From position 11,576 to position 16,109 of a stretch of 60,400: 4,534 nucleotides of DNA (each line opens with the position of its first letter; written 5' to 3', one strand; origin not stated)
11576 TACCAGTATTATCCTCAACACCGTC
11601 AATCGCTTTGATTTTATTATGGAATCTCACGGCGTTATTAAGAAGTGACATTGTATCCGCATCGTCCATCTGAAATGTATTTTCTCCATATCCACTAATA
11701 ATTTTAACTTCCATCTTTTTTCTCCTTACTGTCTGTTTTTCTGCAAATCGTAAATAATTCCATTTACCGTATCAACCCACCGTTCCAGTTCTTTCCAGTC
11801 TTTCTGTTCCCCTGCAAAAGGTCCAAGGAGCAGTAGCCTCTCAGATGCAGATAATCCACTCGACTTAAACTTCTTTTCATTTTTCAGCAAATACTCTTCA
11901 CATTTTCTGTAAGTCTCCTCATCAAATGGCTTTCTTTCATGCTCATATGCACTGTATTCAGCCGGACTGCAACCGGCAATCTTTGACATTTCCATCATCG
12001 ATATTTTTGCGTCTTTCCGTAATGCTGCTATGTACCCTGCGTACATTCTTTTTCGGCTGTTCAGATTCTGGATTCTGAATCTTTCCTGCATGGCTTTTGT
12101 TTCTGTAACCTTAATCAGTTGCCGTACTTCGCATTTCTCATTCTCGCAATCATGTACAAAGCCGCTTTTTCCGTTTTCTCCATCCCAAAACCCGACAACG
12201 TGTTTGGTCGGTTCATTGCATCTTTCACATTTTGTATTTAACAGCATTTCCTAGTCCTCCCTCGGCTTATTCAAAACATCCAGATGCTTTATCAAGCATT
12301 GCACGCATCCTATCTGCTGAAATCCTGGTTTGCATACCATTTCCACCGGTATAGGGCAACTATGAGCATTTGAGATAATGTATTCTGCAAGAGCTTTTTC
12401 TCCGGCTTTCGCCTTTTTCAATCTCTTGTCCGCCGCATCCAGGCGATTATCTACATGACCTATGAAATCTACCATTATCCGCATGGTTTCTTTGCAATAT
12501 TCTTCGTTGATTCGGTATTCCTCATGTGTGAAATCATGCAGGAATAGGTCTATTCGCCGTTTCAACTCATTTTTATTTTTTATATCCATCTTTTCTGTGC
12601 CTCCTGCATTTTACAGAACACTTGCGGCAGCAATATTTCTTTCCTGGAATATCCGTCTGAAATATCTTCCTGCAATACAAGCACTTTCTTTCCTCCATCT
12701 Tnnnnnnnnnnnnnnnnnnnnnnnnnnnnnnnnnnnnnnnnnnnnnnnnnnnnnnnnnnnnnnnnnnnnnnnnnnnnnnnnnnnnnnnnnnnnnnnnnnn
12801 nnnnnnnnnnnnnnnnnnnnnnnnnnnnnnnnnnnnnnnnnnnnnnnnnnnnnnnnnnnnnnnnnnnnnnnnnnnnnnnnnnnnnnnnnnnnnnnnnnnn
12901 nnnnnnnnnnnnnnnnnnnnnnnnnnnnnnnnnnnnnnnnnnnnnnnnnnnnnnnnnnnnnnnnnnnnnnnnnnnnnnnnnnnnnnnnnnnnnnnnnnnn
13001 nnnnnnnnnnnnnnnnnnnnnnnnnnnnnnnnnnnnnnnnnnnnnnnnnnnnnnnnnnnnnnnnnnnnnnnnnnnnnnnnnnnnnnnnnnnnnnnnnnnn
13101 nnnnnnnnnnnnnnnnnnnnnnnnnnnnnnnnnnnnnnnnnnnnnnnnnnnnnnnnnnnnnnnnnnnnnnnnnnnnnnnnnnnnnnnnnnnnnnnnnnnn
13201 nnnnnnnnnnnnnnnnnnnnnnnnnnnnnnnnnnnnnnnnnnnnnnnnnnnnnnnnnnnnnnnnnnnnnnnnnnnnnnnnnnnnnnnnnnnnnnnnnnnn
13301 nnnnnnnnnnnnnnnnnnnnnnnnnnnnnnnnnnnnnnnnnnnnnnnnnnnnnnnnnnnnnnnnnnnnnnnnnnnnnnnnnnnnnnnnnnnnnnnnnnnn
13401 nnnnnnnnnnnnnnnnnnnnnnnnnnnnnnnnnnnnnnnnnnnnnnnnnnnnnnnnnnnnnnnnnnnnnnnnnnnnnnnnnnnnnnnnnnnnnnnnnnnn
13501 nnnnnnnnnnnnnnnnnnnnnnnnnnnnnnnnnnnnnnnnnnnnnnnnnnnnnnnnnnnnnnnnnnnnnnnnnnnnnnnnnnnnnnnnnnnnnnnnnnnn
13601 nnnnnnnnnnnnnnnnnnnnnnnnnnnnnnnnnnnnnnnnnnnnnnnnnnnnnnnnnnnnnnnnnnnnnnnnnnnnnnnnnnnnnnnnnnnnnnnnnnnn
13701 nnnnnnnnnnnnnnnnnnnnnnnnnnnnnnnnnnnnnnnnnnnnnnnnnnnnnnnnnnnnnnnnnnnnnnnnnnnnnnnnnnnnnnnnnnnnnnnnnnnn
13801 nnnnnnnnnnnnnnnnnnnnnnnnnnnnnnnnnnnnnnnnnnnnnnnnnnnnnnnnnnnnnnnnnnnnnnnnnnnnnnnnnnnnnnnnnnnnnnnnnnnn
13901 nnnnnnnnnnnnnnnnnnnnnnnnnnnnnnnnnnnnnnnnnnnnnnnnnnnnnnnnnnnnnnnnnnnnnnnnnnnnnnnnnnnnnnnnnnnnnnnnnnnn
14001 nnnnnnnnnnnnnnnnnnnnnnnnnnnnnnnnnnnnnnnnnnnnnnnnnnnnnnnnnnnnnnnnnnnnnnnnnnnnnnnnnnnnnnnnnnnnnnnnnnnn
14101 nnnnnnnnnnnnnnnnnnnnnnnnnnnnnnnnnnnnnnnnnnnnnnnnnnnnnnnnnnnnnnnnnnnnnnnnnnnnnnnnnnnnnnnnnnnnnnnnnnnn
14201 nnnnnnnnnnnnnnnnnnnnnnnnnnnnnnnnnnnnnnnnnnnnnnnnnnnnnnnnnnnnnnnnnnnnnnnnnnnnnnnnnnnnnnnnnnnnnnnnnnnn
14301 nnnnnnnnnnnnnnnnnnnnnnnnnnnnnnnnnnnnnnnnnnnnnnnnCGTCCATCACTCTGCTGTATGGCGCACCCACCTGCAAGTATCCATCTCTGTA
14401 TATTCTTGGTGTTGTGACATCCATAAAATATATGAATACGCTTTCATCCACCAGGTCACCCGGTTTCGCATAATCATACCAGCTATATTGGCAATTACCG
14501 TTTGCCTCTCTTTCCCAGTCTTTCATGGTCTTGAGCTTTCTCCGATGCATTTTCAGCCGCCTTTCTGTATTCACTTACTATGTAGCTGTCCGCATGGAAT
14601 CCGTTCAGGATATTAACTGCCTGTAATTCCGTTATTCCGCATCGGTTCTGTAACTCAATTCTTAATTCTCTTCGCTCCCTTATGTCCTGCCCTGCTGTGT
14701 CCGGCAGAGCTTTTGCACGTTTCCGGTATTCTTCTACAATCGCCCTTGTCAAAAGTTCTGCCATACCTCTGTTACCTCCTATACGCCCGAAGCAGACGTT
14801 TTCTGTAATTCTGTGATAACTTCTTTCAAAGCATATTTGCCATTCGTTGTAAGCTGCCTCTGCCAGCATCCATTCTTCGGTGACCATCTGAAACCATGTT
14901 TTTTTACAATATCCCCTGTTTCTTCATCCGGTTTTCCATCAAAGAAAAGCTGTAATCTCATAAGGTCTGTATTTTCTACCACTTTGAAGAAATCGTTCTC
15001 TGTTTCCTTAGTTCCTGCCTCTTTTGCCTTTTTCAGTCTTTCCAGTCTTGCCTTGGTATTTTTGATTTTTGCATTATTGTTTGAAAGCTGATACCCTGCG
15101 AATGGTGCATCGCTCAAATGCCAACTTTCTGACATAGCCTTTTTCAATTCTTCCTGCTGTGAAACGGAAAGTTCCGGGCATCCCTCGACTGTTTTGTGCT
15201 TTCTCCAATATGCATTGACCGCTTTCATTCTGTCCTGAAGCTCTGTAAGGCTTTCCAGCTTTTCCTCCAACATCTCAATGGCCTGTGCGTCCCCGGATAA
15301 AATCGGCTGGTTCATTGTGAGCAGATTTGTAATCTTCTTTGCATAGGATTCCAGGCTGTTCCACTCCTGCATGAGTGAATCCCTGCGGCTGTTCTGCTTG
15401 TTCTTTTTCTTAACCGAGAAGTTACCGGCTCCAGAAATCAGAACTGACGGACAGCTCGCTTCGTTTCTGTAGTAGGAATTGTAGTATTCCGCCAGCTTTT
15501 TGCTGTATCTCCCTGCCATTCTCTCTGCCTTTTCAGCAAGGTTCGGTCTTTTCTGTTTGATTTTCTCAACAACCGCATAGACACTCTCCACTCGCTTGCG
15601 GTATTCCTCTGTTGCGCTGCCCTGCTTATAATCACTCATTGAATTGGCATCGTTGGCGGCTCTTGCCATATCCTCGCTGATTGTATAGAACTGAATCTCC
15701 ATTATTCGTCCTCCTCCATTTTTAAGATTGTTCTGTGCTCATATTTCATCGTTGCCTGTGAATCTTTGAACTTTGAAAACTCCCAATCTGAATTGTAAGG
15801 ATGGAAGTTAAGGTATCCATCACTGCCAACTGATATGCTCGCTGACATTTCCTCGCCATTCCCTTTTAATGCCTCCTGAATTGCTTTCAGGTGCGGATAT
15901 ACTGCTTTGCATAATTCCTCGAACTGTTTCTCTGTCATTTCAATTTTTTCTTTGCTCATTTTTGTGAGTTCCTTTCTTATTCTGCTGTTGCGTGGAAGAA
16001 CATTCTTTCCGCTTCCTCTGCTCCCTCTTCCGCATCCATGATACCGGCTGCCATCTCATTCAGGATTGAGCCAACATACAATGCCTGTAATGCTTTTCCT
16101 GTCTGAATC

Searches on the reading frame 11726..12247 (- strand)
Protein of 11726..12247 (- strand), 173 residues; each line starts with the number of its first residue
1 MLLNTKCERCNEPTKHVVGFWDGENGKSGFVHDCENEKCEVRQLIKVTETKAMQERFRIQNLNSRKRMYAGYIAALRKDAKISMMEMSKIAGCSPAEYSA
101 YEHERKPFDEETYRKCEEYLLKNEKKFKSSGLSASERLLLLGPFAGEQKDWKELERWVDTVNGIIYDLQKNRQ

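Call 13: search_protein_families(library=phrogs, proteins=[window:11726-12247:-], max_evalue=0.001)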
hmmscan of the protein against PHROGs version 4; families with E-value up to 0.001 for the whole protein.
window:11726-12247:- (173 aa): 1 family
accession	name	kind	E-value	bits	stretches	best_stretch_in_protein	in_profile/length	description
phrog_8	-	transcription regulation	0.00042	20.9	1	70-120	77-128/346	transcriptional regulator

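Call 17: search_protein_families(library=pfam, proteins=[window:11726-12247:-], max_evalue=0.01)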
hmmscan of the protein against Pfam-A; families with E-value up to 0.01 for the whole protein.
window:11726-12247:- (173 aa): 3 families
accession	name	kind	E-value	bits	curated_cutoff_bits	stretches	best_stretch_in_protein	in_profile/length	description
PF12844.13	HTH_19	-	0.00024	21.4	30.2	1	73-117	4-49/64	Helix-turn-helix domain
PF01381.28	HTH_3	-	0.00076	19.9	23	1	73-120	1-48/55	Helix-turn-helix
PF13560.12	HTH_31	-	0.0085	16.8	27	0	71-117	4-51/64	Helix-turn-helix domain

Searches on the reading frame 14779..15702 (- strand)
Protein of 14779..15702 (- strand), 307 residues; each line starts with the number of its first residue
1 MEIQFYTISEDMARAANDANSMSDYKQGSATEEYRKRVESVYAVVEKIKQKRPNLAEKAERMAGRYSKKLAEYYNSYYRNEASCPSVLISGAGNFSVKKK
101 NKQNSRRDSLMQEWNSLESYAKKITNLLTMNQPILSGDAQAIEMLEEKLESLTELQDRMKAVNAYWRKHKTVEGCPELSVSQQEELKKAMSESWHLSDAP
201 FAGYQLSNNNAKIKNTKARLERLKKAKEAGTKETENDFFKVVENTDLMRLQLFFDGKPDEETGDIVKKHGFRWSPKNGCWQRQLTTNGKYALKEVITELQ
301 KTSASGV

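Call 13: search_protein_families(library=phrogs, proteins=[window:14779-15702:-], max_evalue=0.001)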
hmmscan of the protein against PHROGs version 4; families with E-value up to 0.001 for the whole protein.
window:14779-15702:- (307 aa): 2 families
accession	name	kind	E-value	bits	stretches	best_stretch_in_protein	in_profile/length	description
phrog_19458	-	DNA, RNA and nucleotide metabolism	3.5e-89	300.4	1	4-297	3-298/306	primase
phrog_6744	-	unknown function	5.2e-29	102.5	1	114-288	164-341/355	-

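Call 37: search_dna_similar(query=window:14779-15702:-, collection=phages, mode=protein, max_rows=40)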
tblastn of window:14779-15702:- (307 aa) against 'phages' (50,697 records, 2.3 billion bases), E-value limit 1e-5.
Records with a match: 13; places in all: 13; records where one place covers at least 80% of the query: 7.
Best place of each record, by identity: >=99% 1; <60% 12.
By first word of the organism name: Bacteriophage 6; Yersinia 3; Faecalibacterium 2; Clostridium 1; Caudoviricetes 1.
By host as written in the record: - 6; Yersinia pestis EV76-CN 3; Faecalibacterium prausnitzii 2; [Clostridium] innocuum 1; Methanofastidiosa 1.
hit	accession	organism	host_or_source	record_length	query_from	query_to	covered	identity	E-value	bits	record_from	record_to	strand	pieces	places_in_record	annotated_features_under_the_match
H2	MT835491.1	Bacteriophage sp.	human fecal samples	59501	1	307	100%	99.3%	0e+0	605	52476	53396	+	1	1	record has no annotation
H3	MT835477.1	Bacteriophage sp.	human fecal samples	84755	4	300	97%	44.9%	3e-72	247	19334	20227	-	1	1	record has no annotation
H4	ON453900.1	Clostridium phage Maintenon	[Clostridium] innocuum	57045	1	305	99%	43.6%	2e-66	230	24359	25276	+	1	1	primase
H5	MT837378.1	Bacteriophage sp.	human fecal samples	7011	2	296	96%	43.1%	8e-70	240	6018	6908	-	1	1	record has no annotation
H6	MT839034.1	Bacteriophage sp.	human fecal samples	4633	4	288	93%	43.7%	5e-61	214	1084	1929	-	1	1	record has no annotation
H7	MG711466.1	Faecalibacterium phage FP_Toutatis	Faecalibacterium prausnitzii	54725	5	296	95%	40.5%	1e-61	216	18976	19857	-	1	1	primase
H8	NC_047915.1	Faecalibacterium phage FP_Toutatis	Faecalibacterium prausnitzii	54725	5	296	95%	40.5%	1e-61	216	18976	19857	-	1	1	primase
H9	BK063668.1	Caudoviricetes sp. vir521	Methanofastidiosa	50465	54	295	79%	29.7%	3e-15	82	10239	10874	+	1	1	hypothetical protein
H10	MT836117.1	Bacteriophage sp.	human fecal samples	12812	106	296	62%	37.1%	6e-29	122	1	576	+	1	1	record has no annotation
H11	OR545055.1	Yersinia phage vB_YpM_44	Yersinia pestis EV76-CN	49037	134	288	50%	30.9%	4e-9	64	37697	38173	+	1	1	hypothetical protein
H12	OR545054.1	Yersinia phage vB_YpM_41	Yersinia pestis EV76-CN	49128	134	288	50%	30.9%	4e-9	64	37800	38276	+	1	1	hypothetical protein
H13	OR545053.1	Yersinia phage vB_YpM_39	Yersinia pestis EV76-CN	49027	134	288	50%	30.9%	4e-9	64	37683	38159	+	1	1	hypothetical protein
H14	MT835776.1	Bacteriophage sp.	human fecal samples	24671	237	296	20%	45.0%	1e-8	62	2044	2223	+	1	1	record has no annotation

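Call 38: get_annotated_region(hit=H4, flank=14000)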
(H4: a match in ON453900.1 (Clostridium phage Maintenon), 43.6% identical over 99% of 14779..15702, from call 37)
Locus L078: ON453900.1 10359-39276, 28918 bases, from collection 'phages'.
description: Clostridium phage Maintenon, complete genome.
organism: Clostridium phage Maintenon (NCBI taxid 2951972)
taxonomy: Viruses
host: [Clostridium] innocuum; source: feces; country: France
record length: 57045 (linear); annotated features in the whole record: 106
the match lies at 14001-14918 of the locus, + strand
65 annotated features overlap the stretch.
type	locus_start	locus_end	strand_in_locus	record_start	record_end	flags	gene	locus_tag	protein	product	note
CDS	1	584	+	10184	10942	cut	-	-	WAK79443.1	metal-dependent hydrolase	rasttk_feature_creation_tool=/opt/patric-common/ runtime/bin/phanotate version 1.5.0; HHpred against PHROGS v3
CDS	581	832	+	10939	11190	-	-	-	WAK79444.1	hypothetical protein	rasttk_feature_creation_tool=/opt/patric-common/ runtime/bin/phanotate version 1.5.0; ...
CDS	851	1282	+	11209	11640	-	-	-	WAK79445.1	replication terminator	rasttk_feature_creation_tool=/opt/patric-common/ runtime/bin/phanotate version 1.5.0; HHpred against PHROGS v3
CDS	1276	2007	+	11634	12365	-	-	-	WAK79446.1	hypothetical protein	rasttk_feature_creation_tool=/opt/patric-common/ runtime/bin/phanotate version 1.5.0; ...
CDS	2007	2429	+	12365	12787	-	-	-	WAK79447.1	RusA-like holliday junction resolvase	rasttk_feature_creation_tool=/opt/patric-common/ runtime/bin/phanotate version 1.5.0; HHpred against PHROGS v3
CDS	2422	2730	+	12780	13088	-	-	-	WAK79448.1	hypothetical protein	rasttk_feature_creation_tool=/opt/patric-common/ runtime/bin/phanotate version 1.5.0; ...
CDS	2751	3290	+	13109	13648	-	-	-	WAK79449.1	hypothetical protein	rasttk_feature_creation_tool=/opt/patric-common/ runtime/bin/phanotate version 1.5.0; ...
CDS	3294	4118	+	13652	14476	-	-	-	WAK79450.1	replication initiation protein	rasttk_feature_creation_tool=/opt/patric-common/ runtime/bin/phanotate version 1.5.0; HHpred against PHROGS v3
CDS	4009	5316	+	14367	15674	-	-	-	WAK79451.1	DnaB-like replicative helicase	rasttk_feature_creation_tool=/opt/patric-common/ runtime/bin/phanotate version 1.5.0; HHpred against PHROGS v3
CDS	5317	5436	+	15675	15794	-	-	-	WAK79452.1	hypothetical protein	rasttk_feature_creation_tool=/opt/patric-common/ runtime/bin/phanotate version 1.5.0; ...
CDS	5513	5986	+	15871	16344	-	-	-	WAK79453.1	hypothetical protein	rasttk_feature_creation_tool=/opt/patric-common/ runtime/bin/phanotate version 1.5.0; ...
CDS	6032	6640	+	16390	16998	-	-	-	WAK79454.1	phosphoadenosine phosphosulfate reductase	rasttk_feature_creation_tool=/opt/patric-common/ runtime/bin/phanotate version 1.5.0; HHpred against PHROGS v3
CDS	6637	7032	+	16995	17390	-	-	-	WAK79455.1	phosphoadenosine phosphosulfate reductase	rasttk_feature_creation_tool=/opt/patric-common/ runtime/bin/phanotate version 1.5.0; HHpred against PHROGS v3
CDS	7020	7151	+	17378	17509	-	-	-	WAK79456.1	hypothetical protein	rasttk_feature_creation_tool=/opt/patric-common/ runtime/bin/phanotate version 1.5.0; ...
CDS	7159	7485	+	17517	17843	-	-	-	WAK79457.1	hypothetical protein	rasttk_feature_creation_tool=/opt/patric-common/ runtime/bin/phanotate version 1.5.0; ...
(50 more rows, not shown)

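Call 39: get_annotated_region(hit=H3, flank=20000)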
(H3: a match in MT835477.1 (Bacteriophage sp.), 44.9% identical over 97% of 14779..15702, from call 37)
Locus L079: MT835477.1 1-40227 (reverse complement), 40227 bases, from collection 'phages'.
description: UNVERIFIED: Bacteriophage sp. clone scaffold_10 genomic sequence.
organism: Bacteriophage sp. (NCBI taxid 38018)
taxonomy: Viruses
host: -; source: human fecal samples; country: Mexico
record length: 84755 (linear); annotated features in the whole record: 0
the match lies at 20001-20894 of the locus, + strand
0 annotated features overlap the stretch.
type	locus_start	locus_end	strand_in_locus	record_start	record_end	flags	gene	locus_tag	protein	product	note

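Call 45: search_protein_families(library=pfam, proteins=[window:14779-15702:-], max_evalue=0.01)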
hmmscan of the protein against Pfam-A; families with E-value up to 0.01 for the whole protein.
window:14779-15702:- (307 aa): 1 family
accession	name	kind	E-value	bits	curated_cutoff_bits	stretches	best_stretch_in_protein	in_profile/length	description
PF12083.13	DUF3560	-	0.00049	20.6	27.2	1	103-164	57-121/124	Domain of unknown function (DUF3560)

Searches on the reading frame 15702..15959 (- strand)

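Call 13: search_protein_families(library=phrogs, proteins=[window:15702-15959:-], max_evalue=0.001)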
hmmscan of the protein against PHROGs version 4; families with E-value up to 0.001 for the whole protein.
window:15702-15959:- (85 aa): 0 families

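Call 45: search_protein_families(library=pfam, proteins=[window:15702-15959:-], max_evalue=0.01)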
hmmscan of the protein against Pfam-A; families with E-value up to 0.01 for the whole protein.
window:15702-15959:- (85 aa): 1 family
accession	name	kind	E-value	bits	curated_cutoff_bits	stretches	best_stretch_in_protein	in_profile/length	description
PF04634.17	YezG-like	-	0.0045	17.6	21.7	1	4-81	56-135/146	Immunity protein YezG-like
